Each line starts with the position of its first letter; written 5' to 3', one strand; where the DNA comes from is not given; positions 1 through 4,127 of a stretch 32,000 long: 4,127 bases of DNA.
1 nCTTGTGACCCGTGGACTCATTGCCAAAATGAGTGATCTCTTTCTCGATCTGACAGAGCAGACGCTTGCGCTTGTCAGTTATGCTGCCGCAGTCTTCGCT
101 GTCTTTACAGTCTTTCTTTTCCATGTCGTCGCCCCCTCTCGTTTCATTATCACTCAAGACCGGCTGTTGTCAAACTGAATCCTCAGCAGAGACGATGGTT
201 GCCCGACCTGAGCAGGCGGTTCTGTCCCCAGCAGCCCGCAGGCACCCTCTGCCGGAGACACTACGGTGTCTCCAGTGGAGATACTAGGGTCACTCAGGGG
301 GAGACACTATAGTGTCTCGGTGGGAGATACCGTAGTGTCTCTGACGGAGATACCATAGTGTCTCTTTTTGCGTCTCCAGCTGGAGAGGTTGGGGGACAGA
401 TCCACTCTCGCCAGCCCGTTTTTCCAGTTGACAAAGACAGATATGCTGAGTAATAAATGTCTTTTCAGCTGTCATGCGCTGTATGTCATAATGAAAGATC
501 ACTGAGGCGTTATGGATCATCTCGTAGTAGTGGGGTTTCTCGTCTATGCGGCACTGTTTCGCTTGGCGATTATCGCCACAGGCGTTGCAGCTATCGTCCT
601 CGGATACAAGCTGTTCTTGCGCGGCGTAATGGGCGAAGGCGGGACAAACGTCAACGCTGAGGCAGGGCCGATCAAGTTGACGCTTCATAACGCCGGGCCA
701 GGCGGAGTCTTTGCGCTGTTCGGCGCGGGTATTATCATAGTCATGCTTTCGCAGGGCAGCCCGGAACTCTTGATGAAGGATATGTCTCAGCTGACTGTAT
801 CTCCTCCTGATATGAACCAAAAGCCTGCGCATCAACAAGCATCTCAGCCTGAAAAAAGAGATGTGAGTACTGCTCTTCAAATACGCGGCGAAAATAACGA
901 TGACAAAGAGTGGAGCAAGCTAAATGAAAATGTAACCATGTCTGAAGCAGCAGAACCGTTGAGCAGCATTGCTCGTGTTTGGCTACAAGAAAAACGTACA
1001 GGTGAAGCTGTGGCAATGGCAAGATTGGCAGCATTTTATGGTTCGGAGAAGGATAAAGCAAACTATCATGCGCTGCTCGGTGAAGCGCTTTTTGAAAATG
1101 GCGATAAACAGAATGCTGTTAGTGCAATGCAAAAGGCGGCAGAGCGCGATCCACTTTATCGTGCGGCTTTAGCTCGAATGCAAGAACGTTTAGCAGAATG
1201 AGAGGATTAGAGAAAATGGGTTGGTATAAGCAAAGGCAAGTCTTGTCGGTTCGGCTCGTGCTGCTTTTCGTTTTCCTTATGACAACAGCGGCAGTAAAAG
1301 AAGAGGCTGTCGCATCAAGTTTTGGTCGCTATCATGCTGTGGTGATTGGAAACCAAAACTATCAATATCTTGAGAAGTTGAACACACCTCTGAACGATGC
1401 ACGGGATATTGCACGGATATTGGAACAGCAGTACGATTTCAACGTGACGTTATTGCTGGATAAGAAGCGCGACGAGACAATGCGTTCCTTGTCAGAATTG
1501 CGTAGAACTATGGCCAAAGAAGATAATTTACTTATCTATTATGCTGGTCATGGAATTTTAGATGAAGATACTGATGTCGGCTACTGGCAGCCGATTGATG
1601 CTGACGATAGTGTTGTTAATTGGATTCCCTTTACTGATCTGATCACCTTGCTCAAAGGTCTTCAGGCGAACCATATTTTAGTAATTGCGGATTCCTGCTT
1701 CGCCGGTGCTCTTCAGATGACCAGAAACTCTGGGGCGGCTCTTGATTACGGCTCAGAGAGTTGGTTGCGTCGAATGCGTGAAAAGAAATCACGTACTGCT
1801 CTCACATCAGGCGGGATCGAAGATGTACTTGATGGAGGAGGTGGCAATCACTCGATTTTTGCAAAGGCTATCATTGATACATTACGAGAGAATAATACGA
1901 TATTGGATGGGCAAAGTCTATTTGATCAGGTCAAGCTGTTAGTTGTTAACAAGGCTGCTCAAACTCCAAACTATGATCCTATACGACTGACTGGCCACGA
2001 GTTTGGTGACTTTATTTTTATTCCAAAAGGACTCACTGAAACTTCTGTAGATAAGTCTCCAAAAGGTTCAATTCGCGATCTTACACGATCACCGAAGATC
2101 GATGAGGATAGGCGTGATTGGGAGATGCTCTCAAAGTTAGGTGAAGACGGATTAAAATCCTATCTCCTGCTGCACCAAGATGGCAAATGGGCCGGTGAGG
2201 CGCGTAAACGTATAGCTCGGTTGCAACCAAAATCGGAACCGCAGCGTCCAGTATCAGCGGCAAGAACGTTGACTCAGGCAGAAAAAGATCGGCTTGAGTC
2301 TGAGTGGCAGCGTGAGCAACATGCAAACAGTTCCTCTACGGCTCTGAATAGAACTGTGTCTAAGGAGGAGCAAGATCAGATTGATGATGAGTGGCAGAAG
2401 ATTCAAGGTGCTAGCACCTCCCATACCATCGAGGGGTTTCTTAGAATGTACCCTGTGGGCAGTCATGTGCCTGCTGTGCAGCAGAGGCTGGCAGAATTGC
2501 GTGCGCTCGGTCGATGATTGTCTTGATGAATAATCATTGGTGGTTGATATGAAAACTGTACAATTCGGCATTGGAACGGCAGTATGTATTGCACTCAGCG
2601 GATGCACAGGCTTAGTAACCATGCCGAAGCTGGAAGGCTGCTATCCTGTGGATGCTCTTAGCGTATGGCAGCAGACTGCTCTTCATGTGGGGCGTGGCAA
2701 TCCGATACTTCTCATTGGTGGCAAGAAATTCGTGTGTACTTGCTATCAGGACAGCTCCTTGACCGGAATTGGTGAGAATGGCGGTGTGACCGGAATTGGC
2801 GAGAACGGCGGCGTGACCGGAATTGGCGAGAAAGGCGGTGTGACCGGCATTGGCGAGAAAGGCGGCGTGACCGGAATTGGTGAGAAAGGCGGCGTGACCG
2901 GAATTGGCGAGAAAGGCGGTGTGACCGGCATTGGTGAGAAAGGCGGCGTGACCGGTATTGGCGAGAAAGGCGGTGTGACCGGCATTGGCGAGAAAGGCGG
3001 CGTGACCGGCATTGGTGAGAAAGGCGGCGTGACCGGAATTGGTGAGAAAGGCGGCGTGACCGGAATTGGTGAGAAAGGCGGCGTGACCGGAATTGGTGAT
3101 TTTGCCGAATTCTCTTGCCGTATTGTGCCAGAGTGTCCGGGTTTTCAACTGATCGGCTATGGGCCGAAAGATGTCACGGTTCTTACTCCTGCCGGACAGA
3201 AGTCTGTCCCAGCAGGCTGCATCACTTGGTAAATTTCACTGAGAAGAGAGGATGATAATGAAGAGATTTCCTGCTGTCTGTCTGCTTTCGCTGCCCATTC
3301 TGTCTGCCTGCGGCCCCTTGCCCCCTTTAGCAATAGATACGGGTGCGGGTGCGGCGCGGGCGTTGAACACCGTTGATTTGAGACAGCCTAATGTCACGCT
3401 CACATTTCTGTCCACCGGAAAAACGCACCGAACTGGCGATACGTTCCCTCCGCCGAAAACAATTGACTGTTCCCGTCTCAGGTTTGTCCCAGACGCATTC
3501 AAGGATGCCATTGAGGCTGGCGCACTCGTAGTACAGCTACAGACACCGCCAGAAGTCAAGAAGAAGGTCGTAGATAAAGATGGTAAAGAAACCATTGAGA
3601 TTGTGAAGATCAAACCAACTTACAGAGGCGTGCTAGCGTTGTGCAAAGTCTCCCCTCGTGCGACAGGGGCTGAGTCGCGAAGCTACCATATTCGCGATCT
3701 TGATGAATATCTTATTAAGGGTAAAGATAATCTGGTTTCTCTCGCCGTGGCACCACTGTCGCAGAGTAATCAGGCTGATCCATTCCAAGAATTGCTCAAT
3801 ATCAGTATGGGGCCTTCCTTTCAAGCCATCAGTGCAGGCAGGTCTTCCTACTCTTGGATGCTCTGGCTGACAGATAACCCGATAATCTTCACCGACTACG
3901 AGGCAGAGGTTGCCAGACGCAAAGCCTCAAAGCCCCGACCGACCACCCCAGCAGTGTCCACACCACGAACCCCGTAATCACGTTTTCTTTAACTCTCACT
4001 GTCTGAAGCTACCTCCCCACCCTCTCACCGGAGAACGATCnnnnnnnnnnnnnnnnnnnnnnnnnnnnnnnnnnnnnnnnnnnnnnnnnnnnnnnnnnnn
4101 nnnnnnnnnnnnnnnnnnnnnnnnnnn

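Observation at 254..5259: A 5-kb five-gene module bracketed by two copies of a 23-bp-phased palindromic array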

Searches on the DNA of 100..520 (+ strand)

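Call 18: search_rna_families(source=window, start=100, end=520, threshold=evalue, max_evalue=10)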
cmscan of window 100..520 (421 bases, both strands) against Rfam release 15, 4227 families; matches with E-value up to 10: 5.
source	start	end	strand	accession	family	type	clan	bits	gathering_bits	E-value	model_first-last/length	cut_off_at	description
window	238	335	-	RF00995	mir-616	Gene; miRNA;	-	20.5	100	0.083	1-91/91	no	mir-616 microRNA precursor family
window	301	364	+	RF03457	MIR173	Gene; miRNA;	-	17.5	70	0.81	1-102/102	no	MIR173 microRNA precursor family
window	300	365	-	RF03572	MIR2109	Gene; miRNA;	-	16.7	100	1.3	1-71/71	no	MIR2109 microRNA precursor family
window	245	326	-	RF01015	mir-885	Gene; miRNA;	-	15.7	66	2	1-74/74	no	mir-885 microRNA precursor family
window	111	123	+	RF01952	SOX2OT_exon2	Gene; lncRNA;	-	10.9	45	5.8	57-69/69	no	SOX2 overlapping transcript exon 2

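Call 86: search_dna_similar(query=window:200-470:+, collection=plasmids, mode=distant, max_evalue=0.01, max_rows=10)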
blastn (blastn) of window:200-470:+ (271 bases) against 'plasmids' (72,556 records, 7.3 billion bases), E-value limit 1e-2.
No match.

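Call 87: search_dna_similar(query=window:200-470:+, collection=phages, mode=distant, max_evalue=0.01, max_rows=10)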
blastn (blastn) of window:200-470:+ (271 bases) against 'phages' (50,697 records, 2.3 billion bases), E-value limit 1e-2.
No match.

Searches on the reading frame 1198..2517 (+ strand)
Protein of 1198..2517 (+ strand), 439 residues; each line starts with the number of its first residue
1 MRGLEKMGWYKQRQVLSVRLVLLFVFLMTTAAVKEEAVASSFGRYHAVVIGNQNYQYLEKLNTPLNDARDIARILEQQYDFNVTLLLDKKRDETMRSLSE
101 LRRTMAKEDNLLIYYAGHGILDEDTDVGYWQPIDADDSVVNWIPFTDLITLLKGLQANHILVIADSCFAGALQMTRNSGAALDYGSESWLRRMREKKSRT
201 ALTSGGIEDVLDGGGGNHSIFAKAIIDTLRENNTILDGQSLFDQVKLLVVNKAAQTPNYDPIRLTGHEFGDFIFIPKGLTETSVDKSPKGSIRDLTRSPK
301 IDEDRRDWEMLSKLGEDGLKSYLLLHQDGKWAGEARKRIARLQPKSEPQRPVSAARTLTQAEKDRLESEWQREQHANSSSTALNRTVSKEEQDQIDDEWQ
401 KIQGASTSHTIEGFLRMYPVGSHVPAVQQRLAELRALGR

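Call 7: search_protein_families(library=pfam, proteins=[window:1198-2517:+], max_evalue=0.01)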
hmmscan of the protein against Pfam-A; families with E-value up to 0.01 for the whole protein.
window:1198-2517:+ (439 aa): 2 families
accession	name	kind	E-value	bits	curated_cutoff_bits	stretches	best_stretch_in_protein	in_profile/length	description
PF00656.27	Peptidase_C14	-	9.1e-23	81.6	21.4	1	46-261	3-225/233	Caspase domain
PF14538.11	Raptor_N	-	1.9e-05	25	27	1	68-172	44-147/151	Raptor N-terminal CASPase like domain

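Call 26: search_protein_families(library=ncbifam, proteins=[window:1198-2517:+], max_evalue=1)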
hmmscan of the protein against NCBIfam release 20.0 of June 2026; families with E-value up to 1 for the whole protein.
window:1198-2517:+ (439 aa): 1 family
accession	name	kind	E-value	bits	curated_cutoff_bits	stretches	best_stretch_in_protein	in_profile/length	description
NF047832.1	caspase_w_EACC1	subfamily_domain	6.2e-21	74.8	140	1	46-239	2-192/211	caspase, EACC1-associated type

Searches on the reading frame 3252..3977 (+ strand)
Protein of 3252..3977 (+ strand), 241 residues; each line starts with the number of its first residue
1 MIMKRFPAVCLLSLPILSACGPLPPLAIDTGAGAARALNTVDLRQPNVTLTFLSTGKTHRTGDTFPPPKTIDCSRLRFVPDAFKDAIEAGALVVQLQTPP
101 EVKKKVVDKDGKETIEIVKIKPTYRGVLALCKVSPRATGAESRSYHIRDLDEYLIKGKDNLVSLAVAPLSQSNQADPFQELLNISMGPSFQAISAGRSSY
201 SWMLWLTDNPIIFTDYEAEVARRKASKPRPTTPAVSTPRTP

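Call 7: search_protein_families(library=pfam, proteins=[window:3252-3977:+], max_evalue=0.01)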
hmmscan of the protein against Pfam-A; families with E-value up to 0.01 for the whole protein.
window:3252-3977:+ (241 aa): 0 families

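Call 26: search_protein_families(library=ncbifam, proteins=[window:3252-3977:+], max_evalue=1)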
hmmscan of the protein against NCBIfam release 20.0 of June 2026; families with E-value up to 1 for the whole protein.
window:3252-3977:+ (241 aa): 1 family
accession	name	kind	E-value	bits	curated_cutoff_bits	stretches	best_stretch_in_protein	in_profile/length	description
NF009633.0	PRK13149.2-4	equivalog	0.033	14.3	114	1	90-121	12-43/68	H/ACA RNA-protein complex component Gar1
